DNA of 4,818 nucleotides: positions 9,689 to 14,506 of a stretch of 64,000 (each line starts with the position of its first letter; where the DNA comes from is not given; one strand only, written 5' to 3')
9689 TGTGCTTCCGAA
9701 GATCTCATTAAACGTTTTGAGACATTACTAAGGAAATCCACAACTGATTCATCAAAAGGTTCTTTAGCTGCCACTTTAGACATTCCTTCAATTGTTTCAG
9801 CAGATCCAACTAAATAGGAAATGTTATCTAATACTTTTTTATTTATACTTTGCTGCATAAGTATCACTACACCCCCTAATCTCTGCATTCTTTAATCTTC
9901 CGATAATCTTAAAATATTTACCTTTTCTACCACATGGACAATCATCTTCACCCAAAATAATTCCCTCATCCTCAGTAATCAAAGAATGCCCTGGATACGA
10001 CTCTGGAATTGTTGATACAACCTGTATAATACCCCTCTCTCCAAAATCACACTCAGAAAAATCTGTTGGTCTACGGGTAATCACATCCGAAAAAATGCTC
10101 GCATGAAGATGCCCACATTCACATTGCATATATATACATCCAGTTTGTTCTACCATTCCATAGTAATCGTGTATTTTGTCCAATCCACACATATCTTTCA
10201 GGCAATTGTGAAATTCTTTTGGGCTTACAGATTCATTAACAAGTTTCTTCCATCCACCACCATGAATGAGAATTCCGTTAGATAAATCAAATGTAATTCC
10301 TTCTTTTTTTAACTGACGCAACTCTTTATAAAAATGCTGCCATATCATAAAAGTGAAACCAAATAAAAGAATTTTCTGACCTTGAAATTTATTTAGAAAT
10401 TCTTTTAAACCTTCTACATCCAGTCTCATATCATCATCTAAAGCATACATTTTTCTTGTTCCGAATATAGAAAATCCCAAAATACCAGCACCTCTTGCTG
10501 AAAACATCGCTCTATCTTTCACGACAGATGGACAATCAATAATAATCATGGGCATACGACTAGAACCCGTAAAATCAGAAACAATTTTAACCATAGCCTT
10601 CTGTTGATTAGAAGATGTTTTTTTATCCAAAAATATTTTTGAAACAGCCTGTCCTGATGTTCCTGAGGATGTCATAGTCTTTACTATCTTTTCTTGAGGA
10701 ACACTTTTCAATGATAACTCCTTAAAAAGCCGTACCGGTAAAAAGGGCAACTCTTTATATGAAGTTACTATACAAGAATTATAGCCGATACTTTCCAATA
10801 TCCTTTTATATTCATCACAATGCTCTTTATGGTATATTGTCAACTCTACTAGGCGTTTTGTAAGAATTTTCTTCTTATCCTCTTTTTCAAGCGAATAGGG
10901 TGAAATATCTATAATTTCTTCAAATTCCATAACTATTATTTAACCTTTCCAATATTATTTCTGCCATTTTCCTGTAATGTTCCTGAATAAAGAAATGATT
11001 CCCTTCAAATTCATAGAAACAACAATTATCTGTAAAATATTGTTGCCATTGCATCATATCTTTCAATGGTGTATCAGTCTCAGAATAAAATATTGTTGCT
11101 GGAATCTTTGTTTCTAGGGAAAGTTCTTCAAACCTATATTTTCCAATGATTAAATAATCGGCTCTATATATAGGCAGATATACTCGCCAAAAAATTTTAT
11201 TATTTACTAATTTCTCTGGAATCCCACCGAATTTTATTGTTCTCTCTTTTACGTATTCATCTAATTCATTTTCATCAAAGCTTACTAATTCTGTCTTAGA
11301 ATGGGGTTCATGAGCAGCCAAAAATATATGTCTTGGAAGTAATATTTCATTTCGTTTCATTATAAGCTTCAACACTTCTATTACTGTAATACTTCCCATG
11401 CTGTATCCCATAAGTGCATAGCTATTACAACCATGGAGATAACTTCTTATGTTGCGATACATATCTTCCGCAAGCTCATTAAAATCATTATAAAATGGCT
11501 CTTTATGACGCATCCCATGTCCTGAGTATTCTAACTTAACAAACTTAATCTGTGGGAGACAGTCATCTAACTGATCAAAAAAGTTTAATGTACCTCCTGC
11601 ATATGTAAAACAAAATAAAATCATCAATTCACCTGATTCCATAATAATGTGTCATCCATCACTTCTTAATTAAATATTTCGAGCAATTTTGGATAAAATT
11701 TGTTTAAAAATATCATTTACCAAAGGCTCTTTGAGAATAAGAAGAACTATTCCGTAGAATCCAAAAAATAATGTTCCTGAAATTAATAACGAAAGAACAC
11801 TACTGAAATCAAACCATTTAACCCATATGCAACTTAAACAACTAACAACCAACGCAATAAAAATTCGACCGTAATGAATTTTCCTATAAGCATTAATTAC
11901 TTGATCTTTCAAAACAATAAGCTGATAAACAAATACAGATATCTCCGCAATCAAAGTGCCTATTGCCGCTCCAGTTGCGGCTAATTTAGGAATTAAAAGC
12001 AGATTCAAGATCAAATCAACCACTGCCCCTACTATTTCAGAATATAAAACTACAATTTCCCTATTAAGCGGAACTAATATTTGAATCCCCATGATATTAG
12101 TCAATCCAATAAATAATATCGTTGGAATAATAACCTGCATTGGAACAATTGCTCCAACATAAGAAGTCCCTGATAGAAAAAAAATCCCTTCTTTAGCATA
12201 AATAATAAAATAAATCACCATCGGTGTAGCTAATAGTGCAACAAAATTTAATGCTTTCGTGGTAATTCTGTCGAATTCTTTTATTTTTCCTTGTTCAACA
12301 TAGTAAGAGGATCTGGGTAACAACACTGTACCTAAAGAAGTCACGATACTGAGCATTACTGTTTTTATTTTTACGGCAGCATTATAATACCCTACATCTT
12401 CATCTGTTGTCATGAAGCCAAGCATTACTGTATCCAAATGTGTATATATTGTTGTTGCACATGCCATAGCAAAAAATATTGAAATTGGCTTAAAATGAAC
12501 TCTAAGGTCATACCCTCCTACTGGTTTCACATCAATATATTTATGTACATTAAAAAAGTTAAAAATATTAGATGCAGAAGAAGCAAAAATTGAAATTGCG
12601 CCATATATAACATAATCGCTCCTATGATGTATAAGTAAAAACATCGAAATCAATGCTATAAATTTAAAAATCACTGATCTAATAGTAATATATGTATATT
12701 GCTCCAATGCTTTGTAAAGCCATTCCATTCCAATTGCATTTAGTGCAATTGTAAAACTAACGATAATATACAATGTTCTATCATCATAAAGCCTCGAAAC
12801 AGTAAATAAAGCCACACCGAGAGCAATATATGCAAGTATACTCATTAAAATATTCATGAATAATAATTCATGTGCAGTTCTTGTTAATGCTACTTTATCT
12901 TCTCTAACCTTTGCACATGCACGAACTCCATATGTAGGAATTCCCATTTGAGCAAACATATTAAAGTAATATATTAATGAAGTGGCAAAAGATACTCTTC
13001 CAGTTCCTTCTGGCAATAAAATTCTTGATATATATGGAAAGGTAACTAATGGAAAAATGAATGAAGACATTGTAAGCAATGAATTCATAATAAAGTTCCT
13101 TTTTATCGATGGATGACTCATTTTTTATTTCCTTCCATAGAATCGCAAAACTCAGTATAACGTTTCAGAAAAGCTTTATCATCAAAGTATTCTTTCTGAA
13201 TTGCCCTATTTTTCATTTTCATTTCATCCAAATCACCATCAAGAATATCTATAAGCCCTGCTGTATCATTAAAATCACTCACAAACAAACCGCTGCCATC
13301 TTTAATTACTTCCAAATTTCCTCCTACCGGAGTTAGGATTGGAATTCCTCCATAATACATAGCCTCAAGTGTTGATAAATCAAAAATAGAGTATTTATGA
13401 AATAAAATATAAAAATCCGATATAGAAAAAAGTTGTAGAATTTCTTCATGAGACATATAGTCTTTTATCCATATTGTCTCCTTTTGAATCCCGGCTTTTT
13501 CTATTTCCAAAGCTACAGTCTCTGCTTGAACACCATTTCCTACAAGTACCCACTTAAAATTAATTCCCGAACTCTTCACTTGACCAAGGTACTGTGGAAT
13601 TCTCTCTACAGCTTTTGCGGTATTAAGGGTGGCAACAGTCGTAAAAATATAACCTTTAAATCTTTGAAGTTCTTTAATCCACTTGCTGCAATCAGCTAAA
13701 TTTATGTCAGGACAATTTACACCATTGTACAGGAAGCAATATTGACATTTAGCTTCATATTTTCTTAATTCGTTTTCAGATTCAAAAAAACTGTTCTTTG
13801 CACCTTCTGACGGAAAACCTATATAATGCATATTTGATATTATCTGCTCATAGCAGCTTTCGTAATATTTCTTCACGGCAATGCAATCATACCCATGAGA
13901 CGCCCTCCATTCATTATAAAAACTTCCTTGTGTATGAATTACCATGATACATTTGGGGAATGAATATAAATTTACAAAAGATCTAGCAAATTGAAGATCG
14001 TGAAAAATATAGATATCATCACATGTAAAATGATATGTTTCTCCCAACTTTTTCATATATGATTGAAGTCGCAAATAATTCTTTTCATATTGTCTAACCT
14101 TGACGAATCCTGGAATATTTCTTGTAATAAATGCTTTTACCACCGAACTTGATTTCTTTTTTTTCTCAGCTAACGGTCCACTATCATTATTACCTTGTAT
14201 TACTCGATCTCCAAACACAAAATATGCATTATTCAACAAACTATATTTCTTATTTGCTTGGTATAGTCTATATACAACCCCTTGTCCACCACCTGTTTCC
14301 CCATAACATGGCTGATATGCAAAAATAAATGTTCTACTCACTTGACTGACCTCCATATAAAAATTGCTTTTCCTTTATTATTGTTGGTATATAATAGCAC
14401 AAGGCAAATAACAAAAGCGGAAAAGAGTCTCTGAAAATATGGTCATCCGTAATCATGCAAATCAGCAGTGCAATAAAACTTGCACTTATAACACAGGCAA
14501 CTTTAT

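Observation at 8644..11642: A LuxC/LuxE/thioesterase triad (fatty-acid-reductase logic, no luciferase) is embedded between wzx and glf in a capsule locus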

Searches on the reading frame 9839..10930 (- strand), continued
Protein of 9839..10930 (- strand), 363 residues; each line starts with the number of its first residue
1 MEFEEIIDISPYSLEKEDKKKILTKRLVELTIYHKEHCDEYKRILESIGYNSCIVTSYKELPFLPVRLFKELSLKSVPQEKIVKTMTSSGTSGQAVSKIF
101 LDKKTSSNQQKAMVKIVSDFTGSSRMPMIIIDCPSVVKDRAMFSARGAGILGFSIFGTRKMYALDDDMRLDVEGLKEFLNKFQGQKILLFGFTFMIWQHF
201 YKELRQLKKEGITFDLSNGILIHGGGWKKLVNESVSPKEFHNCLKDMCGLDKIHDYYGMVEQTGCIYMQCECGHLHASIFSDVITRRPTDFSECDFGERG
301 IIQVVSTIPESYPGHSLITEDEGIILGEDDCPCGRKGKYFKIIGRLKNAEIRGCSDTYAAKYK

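Call 66: search_dna_similar(query=window:9839-10930:-, collection=plasmids, mode=protein, max_rows=25, max_evalue=1e-10)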
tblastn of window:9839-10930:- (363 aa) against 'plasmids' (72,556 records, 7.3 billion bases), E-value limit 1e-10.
Records with a match: 34; places in all: 34; records where one place covers at least 80% of the query: 34.
Best place of each record, by identity: <60% 34.
By first word of the organism name: Priestia 13; Rhizobium 10; Streptantibioticus 2; Streptomyces 2; Salmonella 2; Ponticoccus 1; Deinococcus 1; Nonomuraea 1; Chloroflexota 1; Kitasatospora 1.
By predicted mobility (MOB-suite, as given by PLSDB): non-mobilizable 27; conjugative 4; mobilizable 3.
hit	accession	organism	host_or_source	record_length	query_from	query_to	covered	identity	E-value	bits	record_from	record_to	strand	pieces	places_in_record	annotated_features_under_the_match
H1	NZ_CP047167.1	Ponticoccus alexandrii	surface sea water,shallow sea, symbosis ...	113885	1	358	99%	50.1%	2e-111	363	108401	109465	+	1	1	acyl-protein synthetase | AMP-binding protein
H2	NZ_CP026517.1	Deinococcus sp. NW-56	whole organism,water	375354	1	361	99%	49.0%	7e-113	368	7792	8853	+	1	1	acyl-protein synthetase | AMP-binding protein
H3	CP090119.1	Rhizobium leguminosarum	Trifolium ambiguum,Cell culture,Plant ...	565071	30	358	91%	45.3%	5e-91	305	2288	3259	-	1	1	long-chain fatty acid--CoA ligase | acyl-CoA reductase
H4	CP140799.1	Rhizobium beringeri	Trifolium pratense,whole organism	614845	30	358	91%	45.0%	2e-91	306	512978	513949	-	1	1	long-chain fatty acid--CoA ligase | acyl-CoA reductase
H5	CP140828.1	Rhizobium beringeri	Trifolium pratense,whole organism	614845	30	358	91%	45.0%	2e-91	306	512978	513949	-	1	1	long-chain fatty acid--CoA ligase | acyl-CoA reductase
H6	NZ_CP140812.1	Rhizobium beringeri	Trifolium pratense,whole organism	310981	30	358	91%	45.0%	2e-91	306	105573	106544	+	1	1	long-chain fatty acid--CoA ligase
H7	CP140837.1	Rhizobium beringeri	Trifolium pratense,whole organism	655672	30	358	91%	45.0%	4e-91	305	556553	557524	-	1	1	long-chain fatty acid--CoA ligase | acyl-CoA reductase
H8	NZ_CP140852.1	Rhizobium beringeri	Trifolium pratense,whole organism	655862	30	358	91%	45.0%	4e-91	305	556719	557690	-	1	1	long-chain fatty acid--CoA ligase | acyl-CoA reductase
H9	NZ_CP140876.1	Rhizobium beringeri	Trifolium pratense,whole organism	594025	30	358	91%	45.0%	7e-91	305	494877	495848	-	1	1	long-chain fatty acid--CoA ligase | acyl-CoA reductase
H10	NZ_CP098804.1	Rhizobium anhuiense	Trifolium dubium,Cell culture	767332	22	358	93%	43.9%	8e-91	305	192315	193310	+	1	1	long-chain fatty acid--CoA ligase | acyl-CoA reductase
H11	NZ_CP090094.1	Rhizobium leguminosarum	Galega,Cell culture,Plant nodule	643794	30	358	91%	44.7%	2e-90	303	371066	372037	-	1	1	long-chain fatty acid--CoA ligase | acyl-CoA reductase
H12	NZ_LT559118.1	Nonomuraea gerenzanensis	-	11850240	12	357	95%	41.8%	1e-90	304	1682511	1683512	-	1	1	none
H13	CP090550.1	Rhizobium leguminosarum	Trifolium pratense,Cell culture,Plant ...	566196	30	358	91%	42.9%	6e-83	282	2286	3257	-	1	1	long-chain fatty acid--CoA ligase | hypothetical protein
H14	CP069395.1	Chloroflexota bacterium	single cell,cold seep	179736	10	360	97%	28.6%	3e-31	132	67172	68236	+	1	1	acyl-protein synthetase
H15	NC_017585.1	Streptantibioticus cattleyicolor NRRL 8057 = DSM 46488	-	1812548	2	355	98%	24.9%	2e-23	108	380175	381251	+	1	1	none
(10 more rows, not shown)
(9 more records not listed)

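Call 67: get_annotated_region(hit=H2, flank=9000)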
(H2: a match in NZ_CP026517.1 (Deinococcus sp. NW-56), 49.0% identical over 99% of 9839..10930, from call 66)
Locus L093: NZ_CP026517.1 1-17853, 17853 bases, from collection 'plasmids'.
description: Deinococcus sp. NW-56 plasmid unnamed1, complete sequence
organism: Deinococcus sp. NW-56 (NCBI taxid 2080419)
taxonomy: Bacteria; Deinococcota; Deinococci; Deinococcales; Deinococcaceae; Deinococcus; Deinococcus sp. NW-56
host: -; source: whole organism,water; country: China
typing (MOB-suite, as given by PLSDB): non-mobilizable
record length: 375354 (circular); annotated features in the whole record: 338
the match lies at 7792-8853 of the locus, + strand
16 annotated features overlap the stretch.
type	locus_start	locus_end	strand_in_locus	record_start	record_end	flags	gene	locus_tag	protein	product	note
CDS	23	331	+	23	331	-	-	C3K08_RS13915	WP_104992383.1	glycosyltransferase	-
CDS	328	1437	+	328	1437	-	-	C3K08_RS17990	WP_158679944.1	glycosyltransferase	-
CDS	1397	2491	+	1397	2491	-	-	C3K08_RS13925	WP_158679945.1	EpsG family protein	-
CDS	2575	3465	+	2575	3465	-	-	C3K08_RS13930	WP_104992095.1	glycosyltransferase family A protein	-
CDS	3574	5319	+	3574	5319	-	-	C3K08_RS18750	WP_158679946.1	sugar transferase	-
CDS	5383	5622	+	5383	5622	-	-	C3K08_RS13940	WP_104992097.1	acyl carrier protein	-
CDS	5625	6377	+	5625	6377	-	-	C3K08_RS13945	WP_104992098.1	SDR family NAD(P)-dependent oxidoreductase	-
CDS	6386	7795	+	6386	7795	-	-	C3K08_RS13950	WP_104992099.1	AMP-binding protein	-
CDS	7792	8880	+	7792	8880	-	-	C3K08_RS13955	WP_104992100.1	acyl-protein synthetase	-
CDS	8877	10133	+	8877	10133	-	-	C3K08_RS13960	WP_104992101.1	acyl-CoA reductase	GO:0008218 - bioluminescence [Evidence IEA]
CDS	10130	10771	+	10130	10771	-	-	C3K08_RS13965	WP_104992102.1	acetyltransferase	-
CDS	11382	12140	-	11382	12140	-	istB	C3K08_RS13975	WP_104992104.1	IS21-like element helper ATPase IstB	-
CDS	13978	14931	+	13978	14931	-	-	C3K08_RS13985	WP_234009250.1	transposase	GO:0006313 - DNA transposition [Evidence IEA]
CDS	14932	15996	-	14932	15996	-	-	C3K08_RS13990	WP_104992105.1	IS4 family transposase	-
CDS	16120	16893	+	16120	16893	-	-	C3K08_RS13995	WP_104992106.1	IS982 family transposase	-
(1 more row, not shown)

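Call 68: get_annotated_region(hit=H10, flank=9000)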
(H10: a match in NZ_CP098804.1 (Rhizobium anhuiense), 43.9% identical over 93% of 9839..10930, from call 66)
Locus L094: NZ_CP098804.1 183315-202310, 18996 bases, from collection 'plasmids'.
description: Rhizobium anhuiense bv. trifolii strain T24 plasmid pRA_T24_2, complete sequence
organism: Rhizobium anhuiense (NCBI taxid 2018689)
taxonomy: Bacteria; Pseudomonadota; Alphaproteobacteria; Hyphomicrobiales; Rhizobiaceae; Rhizobium; Rhizobium anhuiense
host: -; source: Trifolium dubium,Cell culture; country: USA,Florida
typing (MOB-suite, as given by PLSDB): non-mobilizable
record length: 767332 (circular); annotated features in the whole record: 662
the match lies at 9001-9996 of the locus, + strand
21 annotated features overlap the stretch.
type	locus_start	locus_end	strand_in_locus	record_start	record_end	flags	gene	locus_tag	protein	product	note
CDS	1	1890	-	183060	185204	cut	-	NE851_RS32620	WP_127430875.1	TonB-dependent siderophore receptor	GO:0015891 - siderophore transport [Evidence IEA]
CDS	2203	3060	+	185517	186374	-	-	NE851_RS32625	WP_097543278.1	transketolase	-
CDS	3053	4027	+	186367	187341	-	-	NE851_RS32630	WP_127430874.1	transketolase C-terminal domain-containing protein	-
CDS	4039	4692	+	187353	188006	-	-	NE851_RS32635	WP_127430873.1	acyl-ACP--UDP-N- acetylglucosamine O-acyltransferase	-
CDS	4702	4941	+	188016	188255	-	-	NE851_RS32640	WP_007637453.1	hypothetical protein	-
CDS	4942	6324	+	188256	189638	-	-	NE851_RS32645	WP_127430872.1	AMP-binding protein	-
CDS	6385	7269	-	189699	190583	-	-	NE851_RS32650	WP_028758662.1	glycosyltransferase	-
CDS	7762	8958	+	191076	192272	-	-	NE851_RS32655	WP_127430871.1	DegT/DnrJ/EryC1/StrS family aminotransferase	-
CDS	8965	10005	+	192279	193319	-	-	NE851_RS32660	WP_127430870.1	long-chain fatty acid--CoA ligase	-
CDS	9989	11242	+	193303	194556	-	-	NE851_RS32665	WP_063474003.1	acyl-CoA reductase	GO:0008218 - bioluminescence [Evidence IEA]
CDS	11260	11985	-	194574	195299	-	-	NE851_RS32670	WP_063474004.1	SDR family oxidoreductase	-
CDS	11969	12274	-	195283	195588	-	-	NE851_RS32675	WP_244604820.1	hypothetical protein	-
CDS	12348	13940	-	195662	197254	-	-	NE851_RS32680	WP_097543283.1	GMC family oxidoreductase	-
CDS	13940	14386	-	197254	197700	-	fabZ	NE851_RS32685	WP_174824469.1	3-hydroxyacyl-ACP dehydratase FabZ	-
CDS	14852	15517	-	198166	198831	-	-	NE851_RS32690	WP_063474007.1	class I SAM-dependent methyltransferase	-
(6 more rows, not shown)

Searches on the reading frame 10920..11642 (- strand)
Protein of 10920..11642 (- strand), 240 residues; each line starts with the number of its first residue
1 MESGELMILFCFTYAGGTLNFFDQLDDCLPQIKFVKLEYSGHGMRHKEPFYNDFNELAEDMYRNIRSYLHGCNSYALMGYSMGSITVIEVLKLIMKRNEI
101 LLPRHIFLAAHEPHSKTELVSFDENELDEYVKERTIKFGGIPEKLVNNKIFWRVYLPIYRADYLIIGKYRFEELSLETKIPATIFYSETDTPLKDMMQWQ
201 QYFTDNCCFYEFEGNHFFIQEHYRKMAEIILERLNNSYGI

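Call 4: search_protein_families(library=pfam, proteins=[window:10920-11642:-], max_evalue=0.01)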
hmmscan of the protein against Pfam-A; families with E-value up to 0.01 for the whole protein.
window:10920-11642:- (240 aa): 2 families
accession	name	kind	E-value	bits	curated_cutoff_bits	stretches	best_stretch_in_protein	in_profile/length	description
PF00975.26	Thioesterase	-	2e-23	84.3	26.4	1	8-231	2-223/226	Thioesterase domain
PF12146.15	Hydrolase_4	-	0.0049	16.6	27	1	31-91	31-94/239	Serine aminopeptidase, S33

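Call 5: search_protein_families(library=ncbifam, proteins=[window:10920-11642:-], max_evalue=0.01)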
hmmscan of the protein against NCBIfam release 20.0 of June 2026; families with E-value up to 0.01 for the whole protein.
window:10920-11642:- (240 aa): 3 families
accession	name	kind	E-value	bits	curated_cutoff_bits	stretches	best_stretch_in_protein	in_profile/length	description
TIGR03695.1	menH_SHCHC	equivalog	2.9e-06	26.9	208.55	1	17-85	13-83/252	2-succinyl-6-hydroxy-2,4-cyclohexadiene-1-carboxylate synthase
NF008340.0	PRK11126.1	equivalog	0.00083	18.6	261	1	21-87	29-92/255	2-succinyl-6-hydroxy-2,4-cyclohexadiene-1-carboxylate synthase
NF033854.1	esterase_BioV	equivalog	0.0055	16.6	150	1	65-213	15-161/167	pimelyl-ACP methyl ester esterase BioV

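Call 42: search_solved_structures(query=window:10920-11642:-, max_evalue=0.001, show_alignments=1)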
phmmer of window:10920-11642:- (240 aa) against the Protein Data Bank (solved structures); distinct sequences matched with E-value up to 0.001: 13.
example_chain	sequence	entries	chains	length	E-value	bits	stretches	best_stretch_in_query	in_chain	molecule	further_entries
2k2q_B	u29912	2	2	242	1e-19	74.7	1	4-235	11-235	Surfactin synthetase thioesterase subunit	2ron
5ugz_A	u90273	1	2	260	1.1e-19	74.5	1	8-229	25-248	Putative thioesterase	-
4xjv_A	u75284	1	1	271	1.7e-17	67.4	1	9-221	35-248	S-acyl fatty acid synthase thioesterase, medium chain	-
3qmw_A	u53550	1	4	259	2.6e-17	66.8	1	8-220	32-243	Thioesterase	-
3qmv_A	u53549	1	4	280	3.2e-17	66.5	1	8-220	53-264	Thioesterase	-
3fla_A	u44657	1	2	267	1.3e-14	57.9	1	9-234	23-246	RifR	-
3flb_A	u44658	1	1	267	3.5e-14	56.6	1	9-234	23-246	RifR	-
7e3z_A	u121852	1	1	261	5.1e-13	52.8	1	6-228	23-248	thioesterase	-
9pc6_A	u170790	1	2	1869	6.3e-13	52.4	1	9-234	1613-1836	6-deoxyerythronolide-B synthase,RifR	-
6vap_A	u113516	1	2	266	1.6e-12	51.1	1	9-235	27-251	Thioesterase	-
6ba8_A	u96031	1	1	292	1.4e-09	41.5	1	12-226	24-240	Iron aquisition yersiniabactin synthesis enzyme, YbtT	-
6ba9_A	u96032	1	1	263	2.6e-09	40.6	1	12-226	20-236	Iron aquisition yersiniabactin synthesis enzyme, YbtT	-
6fvj_A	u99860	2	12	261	2.1e-06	31.1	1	8-228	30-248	Thioesterase | Probable thioesterase TesA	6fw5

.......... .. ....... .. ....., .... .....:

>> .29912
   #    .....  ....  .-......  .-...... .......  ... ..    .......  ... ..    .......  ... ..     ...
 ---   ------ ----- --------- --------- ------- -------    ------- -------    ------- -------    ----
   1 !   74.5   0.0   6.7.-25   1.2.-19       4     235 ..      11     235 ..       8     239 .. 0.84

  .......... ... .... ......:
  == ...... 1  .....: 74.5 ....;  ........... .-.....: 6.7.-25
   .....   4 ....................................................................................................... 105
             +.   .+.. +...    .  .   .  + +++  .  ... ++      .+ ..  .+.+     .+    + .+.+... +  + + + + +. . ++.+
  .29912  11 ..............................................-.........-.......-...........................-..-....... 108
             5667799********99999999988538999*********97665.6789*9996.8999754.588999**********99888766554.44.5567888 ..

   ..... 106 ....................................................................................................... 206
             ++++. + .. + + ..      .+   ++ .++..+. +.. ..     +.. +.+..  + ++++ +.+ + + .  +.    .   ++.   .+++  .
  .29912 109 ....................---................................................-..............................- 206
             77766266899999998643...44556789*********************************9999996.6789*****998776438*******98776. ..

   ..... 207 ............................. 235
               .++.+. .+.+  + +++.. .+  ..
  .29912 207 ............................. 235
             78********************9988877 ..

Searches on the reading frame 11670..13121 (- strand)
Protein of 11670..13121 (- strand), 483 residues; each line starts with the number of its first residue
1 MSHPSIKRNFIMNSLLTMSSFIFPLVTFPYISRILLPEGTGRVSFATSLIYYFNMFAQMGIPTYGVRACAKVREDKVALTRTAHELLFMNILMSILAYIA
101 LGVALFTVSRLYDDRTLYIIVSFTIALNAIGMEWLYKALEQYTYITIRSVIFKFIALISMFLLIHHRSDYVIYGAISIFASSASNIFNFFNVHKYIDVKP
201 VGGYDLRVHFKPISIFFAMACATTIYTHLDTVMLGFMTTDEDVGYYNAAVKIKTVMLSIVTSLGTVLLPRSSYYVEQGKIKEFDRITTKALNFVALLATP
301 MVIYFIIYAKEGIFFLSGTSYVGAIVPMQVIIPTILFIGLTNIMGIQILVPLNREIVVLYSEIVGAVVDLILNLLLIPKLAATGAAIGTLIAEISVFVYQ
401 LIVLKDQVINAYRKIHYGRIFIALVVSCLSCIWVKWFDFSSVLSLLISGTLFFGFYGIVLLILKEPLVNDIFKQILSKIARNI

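Call 4: search_protein_families(library=pfam, proteins=[window:11670-13121:-], max_evalue=0.01)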
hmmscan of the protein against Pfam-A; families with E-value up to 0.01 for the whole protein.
window:11670-13121:- (483 aa): 3 families
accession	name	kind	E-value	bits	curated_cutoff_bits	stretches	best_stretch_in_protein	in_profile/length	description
PF01943.22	Polysacc_synt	-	3.1e-30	106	28.2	1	7-272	2-271/274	Polysaccharide biosynthesis protein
PF13440.11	Polysacc_synt_3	-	3.5e-14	53.2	23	1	32-323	3-290/293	Polysaccharide biosynthesis protein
PF03023.19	MurJ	-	0.0041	16.2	27.4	0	86-435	75-428/451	Lipid II flippase MurJ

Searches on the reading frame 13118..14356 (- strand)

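Call 4: search_protein_families(library=pfam, proteins=[window:13118-14356:-], max_evalue=0.01)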
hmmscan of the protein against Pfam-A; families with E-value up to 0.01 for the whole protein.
window:13118-14356:- (412 aa): 2 families
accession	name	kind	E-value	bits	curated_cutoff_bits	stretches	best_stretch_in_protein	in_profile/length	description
PF00534.26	Glycos_transf_1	-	1.9e-17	63.8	26.4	1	234-383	14-163/172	Glycosyl transferases group 1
PF13692.12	Glyco_trans_1_4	-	2e-09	38.3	27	1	238-368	4-132/142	Glycosyl transferases group 1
